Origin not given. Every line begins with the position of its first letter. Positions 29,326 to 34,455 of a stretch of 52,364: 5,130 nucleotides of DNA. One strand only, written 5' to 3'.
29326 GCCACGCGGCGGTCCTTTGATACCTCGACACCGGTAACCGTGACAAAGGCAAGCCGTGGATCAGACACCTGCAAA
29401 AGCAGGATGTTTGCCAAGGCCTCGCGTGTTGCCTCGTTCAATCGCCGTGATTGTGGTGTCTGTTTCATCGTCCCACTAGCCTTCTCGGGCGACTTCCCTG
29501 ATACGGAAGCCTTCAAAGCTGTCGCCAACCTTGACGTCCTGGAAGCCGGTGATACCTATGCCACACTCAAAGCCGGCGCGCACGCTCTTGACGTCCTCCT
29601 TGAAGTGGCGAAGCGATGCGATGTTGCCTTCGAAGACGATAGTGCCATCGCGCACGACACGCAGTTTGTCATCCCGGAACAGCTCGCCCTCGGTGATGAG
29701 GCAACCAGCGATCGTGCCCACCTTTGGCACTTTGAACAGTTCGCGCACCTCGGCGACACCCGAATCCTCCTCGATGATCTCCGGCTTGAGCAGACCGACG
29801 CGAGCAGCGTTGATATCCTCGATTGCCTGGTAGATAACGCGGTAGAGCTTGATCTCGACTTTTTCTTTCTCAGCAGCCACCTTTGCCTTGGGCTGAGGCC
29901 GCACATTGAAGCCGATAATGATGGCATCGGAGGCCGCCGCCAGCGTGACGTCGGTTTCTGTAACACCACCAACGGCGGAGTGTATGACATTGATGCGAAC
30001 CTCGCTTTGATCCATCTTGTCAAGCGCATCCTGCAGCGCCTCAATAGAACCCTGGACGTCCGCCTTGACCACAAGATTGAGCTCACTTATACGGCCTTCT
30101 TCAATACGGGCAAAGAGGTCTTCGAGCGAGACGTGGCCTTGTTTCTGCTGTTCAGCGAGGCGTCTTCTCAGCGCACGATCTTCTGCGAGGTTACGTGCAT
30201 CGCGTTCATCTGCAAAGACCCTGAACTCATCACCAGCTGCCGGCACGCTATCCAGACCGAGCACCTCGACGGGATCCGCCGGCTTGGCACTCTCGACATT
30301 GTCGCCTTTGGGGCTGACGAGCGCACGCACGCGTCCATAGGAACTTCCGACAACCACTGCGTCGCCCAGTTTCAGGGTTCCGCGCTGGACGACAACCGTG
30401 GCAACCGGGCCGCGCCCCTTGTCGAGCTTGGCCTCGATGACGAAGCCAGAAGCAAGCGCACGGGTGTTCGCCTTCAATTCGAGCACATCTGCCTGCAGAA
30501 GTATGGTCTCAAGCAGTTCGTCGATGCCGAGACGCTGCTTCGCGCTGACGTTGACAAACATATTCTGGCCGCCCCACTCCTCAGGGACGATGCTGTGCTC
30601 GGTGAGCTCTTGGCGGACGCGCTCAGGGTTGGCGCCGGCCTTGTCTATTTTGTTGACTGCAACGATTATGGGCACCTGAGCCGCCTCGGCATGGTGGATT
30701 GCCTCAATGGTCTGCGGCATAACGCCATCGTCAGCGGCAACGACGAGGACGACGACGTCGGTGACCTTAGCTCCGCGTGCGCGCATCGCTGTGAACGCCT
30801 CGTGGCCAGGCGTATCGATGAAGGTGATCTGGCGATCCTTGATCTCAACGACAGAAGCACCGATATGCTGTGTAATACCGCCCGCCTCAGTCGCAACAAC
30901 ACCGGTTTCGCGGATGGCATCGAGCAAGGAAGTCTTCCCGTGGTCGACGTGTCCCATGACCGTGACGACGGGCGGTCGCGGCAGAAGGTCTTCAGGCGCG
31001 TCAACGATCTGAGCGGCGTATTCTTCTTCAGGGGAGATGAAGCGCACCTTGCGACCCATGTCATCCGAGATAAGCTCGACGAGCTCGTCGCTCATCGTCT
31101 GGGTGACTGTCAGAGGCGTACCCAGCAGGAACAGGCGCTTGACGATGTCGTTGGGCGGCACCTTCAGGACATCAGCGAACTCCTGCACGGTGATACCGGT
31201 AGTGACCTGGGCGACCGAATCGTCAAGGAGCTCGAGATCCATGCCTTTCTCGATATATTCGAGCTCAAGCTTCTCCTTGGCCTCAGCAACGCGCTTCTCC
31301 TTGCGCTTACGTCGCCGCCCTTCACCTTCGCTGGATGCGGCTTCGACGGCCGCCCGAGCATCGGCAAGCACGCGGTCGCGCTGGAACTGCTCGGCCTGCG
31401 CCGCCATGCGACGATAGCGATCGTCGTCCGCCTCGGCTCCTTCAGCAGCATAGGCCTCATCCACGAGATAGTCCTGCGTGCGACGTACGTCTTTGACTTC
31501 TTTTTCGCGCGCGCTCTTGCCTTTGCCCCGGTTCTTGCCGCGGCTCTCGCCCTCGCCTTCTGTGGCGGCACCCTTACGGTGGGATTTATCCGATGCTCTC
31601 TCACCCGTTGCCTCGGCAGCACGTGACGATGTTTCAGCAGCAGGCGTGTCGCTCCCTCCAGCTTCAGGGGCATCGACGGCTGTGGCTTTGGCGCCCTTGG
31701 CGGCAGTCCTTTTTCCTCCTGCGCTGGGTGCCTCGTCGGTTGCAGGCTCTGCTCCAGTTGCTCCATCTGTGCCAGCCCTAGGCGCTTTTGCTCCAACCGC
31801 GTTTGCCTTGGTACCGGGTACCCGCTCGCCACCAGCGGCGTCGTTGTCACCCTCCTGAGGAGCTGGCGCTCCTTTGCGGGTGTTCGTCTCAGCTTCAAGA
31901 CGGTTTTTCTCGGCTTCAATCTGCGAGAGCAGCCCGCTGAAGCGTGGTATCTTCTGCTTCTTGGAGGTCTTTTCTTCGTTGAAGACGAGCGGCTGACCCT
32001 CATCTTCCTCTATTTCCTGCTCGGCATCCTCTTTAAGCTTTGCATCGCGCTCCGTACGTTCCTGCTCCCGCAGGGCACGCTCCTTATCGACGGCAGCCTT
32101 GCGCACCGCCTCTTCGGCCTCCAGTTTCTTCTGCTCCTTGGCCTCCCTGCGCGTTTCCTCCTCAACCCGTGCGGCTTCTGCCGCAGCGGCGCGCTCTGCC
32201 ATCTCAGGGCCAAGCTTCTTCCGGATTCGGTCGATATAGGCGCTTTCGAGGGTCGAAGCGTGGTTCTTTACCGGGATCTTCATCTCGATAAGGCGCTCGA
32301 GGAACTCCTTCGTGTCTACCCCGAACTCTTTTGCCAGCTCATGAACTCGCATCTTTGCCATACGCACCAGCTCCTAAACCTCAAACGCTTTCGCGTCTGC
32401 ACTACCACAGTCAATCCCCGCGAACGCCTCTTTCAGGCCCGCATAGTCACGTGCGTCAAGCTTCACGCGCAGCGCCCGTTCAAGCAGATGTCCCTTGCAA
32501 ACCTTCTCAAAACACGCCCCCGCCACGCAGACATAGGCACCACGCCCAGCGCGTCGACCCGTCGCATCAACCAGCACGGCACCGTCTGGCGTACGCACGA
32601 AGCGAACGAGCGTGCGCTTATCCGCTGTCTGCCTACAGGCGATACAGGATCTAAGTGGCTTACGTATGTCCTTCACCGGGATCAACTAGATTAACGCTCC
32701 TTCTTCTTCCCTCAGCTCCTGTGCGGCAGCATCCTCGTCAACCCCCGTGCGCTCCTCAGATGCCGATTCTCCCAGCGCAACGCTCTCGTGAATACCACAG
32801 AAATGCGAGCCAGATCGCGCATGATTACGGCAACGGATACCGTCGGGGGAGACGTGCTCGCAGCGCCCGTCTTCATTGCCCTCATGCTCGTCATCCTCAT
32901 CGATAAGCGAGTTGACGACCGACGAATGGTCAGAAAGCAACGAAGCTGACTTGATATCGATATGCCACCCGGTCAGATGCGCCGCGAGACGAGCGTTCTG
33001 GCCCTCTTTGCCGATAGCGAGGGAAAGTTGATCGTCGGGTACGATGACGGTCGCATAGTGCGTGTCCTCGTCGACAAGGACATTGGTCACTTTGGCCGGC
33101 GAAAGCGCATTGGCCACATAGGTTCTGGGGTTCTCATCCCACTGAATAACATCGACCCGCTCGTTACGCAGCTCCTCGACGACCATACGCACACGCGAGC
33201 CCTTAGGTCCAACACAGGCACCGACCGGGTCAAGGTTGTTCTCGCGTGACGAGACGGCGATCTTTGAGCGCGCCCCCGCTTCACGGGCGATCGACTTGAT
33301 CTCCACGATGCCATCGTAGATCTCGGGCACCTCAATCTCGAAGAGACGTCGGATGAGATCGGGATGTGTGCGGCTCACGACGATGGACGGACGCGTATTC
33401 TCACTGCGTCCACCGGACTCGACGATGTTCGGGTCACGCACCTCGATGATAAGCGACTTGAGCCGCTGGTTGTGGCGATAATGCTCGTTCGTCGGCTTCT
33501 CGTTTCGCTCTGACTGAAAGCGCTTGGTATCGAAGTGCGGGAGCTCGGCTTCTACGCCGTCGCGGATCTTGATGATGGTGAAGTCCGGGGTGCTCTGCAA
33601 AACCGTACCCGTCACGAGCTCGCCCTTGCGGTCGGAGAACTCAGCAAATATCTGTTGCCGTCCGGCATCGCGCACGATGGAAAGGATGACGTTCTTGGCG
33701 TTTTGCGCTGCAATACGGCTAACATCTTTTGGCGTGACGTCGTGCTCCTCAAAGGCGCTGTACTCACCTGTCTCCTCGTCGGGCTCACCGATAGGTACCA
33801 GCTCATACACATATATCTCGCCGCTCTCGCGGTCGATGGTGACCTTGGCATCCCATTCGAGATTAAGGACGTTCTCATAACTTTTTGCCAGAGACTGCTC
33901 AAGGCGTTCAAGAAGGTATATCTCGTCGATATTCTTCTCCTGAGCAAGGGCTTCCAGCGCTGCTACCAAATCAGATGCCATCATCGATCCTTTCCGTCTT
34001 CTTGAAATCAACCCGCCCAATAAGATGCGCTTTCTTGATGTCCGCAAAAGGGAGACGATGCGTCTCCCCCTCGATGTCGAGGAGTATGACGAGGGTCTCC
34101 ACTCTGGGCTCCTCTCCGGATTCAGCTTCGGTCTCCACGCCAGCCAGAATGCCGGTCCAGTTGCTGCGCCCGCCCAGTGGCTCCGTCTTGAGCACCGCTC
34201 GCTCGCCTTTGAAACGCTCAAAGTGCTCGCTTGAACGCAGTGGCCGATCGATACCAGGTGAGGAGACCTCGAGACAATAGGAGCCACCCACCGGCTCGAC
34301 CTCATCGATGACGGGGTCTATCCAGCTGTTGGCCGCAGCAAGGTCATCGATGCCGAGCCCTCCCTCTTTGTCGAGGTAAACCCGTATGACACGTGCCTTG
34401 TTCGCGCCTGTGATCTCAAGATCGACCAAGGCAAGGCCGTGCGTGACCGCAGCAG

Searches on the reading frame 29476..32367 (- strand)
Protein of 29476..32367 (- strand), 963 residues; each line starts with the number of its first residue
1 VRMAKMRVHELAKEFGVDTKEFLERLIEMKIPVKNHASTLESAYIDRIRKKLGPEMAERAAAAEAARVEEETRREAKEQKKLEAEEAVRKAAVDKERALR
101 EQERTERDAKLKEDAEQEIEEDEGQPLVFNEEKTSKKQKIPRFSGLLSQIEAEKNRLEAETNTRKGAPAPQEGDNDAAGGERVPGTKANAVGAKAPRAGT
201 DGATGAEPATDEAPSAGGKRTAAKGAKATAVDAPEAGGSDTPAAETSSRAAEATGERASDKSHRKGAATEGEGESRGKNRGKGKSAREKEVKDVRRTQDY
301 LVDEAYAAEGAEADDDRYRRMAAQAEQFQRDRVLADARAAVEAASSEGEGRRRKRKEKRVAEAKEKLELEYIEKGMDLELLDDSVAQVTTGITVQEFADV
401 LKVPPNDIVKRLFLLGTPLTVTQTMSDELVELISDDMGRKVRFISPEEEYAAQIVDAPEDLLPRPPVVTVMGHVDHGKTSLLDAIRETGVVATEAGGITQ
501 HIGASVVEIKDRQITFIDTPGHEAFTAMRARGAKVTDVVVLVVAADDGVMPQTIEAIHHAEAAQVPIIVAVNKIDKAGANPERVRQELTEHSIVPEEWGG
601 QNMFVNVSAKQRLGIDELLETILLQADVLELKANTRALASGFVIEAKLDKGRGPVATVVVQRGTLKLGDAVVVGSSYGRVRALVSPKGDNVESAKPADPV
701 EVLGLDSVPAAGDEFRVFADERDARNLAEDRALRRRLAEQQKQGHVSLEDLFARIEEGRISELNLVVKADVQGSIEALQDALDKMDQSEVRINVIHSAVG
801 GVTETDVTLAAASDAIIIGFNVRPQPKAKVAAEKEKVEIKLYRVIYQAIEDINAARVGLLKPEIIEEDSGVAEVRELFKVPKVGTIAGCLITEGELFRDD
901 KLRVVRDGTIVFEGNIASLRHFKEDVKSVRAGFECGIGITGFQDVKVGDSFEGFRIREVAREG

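Call 59: search_protein_families(library=pfam, proteins=[window:29476-32367:-], max_evalue=0.00001)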
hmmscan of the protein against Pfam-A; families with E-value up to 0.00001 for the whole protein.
window:29476-32367:- (963 aa): 8 families
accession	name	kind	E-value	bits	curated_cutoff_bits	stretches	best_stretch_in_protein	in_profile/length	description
PF11987.13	IF-2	-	8.6e-44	148.7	27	1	739-852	3-116/117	Translation-initiation factor 2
PF00009.33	GTP_EFTU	-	4.8e-38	131.1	26.5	1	468-623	6-183/188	Elongation factor Tu GTP binding domain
PF22042.2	EF-G_D2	-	6.3e-31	106.8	27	1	639-717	2-83/84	Elongation factor G domain 2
PF04760.21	IF2_N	-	3.7e-25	87.9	25.3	2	3-54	1-52/53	Translation initiation factor IF-2, N-terminal region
PF01926.29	MMR_HSR1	-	6e-12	46.1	21.9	1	468-573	2-113/113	50S ribosome-binding GTPase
PF03144.31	GTP_EFTU_D2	-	2.9e-11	44.1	30.3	1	884-950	1-71/73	Elongation factor Tu domain 2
PF00071.28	Ras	-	1.7e-06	28.2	21.6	1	469-624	3-158/162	Ras family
PF00025.27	Arf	-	1.9e-06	27.9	22.3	1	471-622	20-170/174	ADP-ribosylation factor family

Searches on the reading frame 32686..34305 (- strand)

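Call 59: search_protein_families(library=pfam, proteins=[window:32686-34305:-], max_evalue=0.00001)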
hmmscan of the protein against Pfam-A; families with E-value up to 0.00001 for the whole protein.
window:32686-34305:- (539 aa): 2 families
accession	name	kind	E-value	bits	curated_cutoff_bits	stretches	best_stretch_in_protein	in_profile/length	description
PF13184.12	KH_5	-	1.2e-28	99.5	27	1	343-409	1-67/69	NusA-like KH domain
PF08529.16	NusA_N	-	2.5e-15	57.2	23.8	1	112-217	1-119/119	NusA N-terminal domain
